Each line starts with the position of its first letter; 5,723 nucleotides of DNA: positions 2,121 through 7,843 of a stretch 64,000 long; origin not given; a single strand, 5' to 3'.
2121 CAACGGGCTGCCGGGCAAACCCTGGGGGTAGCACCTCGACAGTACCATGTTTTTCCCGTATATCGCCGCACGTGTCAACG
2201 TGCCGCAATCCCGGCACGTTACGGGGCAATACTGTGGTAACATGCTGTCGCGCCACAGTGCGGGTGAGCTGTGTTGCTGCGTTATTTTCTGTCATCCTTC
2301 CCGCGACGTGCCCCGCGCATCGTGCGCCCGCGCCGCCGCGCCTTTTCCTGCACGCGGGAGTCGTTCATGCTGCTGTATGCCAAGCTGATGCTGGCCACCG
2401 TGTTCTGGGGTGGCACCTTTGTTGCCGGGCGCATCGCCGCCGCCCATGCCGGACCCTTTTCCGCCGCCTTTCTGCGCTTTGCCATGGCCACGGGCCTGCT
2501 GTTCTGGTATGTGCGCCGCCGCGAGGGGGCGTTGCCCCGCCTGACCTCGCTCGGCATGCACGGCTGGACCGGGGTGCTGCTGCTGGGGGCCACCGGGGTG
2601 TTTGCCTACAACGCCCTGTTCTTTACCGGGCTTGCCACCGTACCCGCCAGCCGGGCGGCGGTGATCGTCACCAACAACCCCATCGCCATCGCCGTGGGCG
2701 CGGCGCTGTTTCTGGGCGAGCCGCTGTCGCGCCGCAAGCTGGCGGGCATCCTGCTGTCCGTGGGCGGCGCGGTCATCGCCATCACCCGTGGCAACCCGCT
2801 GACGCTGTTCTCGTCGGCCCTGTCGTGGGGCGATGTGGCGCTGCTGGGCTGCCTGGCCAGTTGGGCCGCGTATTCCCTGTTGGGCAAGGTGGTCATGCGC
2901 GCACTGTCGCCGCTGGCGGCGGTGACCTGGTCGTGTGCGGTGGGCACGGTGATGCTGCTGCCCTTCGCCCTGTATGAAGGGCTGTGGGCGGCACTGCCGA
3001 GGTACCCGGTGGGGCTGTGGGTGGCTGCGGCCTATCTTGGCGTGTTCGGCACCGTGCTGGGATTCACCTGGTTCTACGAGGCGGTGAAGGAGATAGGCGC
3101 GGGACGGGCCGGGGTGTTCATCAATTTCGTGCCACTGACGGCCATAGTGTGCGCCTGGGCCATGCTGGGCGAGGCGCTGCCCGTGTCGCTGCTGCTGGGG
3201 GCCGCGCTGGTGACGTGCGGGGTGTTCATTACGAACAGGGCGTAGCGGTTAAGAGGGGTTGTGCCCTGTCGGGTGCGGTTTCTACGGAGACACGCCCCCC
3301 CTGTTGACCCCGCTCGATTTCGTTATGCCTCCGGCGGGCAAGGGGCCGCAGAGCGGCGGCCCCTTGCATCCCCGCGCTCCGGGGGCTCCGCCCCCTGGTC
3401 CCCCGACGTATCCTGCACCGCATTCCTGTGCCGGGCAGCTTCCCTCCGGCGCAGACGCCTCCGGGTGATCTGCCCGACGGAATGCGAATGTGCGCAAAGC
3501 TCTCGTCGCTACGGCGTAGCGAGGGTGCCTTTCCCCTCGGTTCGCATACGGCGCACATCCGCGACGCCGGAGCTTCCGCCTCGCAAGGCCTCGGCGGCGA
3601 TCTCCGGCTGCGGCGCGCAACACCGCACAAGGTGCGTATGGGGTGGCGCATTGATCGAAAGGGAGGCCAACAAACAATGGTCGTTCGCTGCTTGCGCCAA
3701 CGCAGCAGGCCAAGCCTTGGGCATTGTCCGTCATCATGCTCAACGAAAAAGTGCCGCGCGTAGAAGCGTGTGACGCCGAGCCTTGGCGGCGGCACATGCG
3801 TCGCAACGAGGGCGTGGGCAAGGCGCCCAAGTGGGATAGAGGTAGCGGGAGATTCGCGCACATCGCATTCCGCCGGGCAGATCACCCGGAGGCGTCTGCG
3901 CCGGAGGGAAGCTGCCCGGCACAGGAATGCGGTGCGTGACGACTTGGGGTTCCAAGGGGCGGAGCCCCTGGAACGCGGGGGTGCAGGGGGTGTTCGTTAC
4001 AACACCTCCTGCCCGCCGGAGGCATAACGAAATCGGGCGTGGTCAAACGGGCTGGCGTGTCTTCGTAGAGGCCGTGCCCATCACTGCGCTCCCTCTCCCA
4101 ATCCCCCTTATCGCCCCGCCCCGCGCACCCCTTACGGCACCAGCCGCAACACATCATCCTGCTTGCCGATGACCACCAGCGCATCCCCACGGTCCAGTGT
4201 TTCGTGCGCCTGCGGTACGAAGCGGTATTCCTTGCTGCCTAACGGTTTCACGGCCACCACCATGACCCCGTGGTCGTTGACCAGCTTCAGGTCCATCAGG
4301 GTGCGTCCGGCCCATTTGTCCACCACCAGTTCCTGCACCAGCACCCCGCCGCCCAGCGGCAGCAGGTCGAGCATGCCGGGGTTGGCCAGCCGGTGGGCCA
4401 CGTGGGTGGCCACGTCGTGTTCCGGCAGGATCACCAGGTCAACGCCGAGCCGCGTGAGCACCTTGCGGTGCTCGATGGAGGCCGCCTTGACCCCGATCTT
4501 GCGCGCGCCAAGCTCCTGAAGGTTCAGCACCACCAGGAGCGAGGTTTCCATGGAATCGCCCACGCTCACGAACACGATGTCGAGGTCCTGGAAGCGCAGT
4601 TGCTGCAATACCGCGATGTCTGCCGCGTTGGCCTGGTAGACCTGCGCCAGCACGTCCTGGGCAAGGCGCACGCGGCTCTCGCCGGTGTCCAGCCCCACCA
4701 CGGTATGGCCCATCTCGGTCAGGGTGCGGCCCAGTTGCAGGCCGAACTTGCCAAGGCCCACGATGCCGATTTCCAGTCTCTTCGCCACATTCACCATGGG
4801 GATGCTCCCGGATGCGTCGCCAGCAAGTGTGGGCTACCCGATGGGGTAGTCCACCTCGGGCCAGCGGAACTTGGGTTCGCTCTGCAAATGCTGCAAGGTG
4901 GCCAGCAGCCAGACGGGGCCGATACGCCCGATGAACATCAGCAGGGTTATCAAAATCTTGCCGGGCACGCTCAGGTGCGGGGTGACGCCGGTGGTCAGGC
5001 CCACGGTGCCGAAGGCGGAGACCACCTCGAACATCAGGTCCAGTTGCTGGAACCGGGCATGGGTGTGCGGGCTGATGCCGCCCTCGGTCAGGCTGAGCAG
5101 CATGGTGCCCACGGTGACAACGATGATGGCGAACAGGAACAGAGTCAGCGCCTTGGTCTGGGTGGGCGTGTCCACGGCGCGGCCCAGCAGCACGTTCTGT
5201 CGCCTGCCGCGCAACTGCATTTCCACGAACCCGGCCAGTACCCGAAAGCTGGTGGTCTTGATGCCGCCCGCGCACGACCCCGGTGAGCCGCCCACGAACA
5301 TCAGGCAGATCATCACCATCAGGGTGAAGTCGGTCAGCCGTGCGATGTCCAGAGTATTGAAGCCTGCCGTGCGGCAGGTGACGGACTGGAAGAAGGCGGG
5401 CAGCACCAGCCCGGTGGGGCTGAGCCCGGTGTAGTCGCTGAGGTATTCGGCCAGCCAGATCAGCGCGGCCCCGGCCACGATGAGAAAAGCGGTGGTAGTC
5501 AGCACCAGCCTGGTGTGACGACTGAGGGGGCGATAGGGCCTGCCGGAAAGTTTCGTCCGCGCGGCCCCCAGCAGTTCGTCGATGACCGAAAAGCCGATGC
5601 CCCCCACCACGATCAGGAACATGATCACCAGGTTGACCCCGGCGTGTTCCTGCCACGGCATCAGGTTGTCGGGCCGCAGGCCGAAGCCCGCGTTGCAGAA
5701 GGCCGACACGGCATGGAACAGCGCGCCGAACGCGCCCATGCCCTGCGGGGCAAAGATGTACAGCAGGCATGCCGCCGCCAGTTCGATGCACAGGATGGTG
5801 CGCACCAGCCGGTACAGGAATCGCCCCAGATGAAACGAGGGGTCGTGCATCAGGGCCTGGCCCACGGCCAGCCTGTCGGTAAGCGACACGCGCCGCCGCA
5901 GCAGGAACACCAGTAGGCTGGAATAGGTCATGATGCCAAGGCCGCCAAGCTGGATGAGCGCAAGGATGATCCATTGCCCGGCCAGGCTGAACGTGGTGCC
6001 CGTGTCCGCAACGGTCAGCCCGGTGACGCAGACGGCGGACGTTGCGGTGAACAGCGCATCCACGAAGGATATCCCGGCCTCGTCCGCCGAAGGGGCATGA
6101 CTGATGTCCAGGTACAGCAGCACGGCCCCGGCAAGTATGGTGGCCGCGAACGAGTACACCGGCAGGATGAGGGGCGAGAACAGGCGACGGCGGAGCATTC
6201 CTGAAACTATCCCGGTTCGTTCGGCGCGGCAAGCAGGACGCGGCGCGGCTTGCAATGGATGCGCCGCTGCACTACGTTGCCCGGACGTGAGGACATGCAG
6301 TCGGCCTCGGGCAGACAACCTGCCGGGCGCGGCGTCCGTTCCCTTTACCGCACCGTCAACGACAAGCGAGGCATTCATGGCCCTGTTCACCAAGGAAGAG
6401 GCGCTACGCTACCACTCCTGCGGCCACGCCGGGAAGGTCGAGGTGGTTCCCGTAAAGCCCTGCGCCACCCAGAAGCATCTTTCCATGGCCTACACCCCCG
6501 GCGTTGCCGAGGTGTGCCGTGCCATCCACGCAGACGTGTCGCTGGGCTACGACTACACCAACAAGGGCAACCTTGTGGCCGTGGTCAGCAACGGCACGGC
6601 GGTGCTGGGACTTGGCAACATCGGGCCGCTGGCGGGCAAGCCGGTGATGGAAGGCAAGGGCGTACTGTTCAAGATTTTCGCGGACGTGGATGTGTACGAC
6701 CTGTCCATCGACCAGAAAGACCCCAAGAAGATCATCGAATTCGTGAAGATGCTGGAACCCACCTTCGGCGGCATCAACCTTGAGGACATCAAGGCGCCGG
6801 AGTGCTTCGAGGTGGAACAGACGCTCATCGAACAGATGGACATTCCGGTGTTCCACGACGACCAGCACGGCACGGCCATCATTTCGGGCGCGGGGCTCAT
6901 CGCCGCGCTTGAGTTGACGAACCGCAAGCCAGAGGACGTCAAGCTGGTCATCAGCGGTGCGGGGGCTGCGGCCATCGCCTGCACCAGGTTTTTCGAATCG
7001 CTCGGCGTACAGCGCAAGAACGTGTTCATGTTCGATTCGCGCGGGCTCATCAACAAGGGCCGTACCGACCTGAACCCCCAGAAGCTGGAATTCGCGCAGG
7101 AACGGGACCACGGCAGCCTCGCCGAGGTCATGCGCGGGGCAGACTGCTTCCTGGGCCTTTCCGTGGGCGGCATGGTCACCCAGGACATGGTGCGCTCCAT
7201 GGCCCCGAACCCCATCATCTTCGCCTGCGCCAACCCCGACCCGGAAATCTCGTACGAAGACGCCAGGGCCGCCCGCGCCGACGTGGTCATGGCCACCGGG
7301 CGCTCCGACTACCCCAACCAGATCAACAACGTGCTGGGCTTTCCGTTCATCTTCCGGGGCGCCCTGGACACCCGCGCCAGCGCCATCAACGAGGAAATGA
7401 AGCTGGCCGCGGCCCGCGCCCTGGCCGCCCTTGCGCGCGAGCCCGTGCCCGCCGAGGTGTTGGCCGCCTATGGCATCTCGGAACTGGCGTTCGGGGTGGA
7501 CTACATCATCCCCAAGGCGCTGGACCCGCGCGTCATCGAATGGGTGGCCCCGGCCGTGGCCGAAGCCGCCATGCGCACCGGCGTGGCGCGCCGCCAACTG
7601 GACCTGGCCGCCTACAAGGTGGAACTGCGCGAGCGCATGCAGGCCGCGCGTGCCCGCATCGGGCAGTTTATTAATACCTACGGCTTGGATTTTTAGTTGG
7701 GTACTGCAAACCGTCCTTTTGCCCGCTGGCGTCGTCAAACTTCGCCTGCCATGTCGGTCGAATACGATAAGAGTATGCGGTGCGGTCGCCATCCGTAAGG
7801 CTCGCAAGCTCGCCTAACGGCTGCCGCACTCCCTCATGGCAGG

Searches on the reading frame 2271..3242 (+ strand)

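Call 86: search_protein_families(library=pfam, proteins=[window:2271-3242:+], max_evalue=0.00001)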
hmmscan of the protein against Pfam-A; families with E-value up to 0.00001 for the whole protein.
window:2271-3242:+ (324 aa): 1 family
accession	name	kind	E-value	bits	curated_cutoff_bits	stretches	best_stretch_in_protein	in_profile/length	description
PF00892.27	EamA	-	3.2e-47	160.6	28.2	2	186-322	2-134/135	EamA-like transporter family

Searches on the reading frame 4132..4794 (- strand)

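Call 86: search_protein_families(library=pfam, proteins=[window:4132-4794:-], max_evalue=0.00001)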
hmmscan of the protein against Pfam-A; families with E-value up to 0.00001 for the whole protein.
window:4132-4794:- (220 aa): 2 families
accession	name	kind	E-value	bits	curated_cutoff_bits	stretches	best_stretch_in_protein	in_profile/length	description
PF02254.24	TrkA_N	-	1.6e-22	80.4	23.8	1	10-124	2-116/116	TrkA-N domain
PF02080.26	TrkA_C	-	5.9e-10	39.3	27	1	160-218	11-66/71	TrkA-C domain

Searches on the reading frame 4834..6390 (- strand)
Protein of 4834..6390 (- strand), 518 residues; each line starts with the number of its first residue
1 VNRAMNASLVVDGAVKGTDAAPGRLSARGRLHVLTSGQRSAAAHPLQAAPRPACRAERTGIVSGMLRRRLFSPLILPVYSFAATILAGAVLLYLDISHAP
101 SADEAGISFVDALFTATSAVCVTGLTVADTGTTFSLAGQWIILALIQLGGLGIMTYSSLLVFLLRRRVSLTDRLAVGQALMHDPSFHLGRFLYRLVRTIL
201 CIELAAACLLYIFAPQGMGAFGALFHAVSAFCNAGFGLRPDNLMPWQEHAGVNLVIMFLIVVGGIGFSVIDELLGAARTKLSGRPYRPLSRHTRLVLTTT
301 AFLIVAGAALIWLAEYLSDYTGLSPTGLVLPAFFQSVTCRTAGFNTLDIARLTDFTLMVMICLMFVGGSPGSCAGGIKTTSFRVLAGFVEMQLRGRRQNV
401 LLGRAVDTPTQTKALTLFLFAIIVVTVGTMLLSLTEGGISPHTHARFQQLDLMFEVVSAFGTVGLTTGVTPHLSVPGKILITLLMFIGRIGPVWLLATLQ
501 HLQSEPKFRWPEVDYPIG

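Call 86: search_protein_families(library=pfam, proteins=[window:4834-6390:-], max_evalue=0.00001)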
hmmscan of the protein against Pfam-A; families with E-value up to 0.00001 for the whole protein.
window:4834-6390:- (518 aa): 1 family
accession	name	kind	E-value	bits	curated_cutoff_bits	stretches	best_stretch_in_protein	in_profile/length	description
PF02386.22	TrkH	-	2.1e-56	191.9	27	1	101-491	55-482/502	Cation transport protein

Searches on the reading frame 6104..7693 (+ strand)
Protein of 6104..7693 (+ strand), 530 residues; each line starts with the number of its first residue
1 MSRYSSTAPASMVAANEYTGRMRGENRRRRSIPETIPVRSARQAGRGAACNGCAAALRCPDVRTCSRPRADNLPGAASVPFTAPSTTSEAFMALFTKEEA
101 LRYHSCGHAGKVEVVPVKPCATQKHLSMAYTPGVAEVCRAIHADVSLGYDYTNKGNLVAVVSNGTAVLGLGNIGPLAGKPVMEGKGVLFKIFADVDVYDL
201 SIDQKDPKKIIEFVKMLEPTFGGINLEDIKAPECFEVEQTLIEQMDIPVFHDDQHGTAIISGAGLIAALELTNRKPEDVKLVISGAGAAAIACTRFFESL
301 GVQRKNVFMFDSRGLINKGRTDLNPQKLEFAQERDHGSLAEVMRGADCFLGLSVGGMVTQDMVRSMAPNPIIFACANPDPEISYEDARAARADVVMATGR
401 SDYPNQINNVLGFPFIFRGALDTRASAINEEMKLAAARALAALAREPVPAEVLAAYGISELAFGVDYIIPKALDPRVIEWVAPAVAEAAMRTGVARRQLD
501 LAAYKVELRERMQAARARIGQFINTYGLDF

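Call 86: search_protein_families(library=pfam, proteins=[window:6104-7693:+], max_evalue=0.00001)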
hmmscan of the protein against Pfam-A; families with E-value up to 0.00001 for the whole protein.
window:6104-7693:+ (530 aa): 2 families
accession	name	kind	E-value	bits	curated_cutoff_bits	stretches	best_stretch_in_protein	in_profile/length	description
PF00390.24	malic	-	5.6e-28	98.4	23.1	1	110-241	2-181/182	Malic enzyme, N-terminal domain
PF03949.21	Malic_M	-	1.3e-23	84.1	23.5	1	256-447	3-228/258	Malic enzyme, NAD binding domain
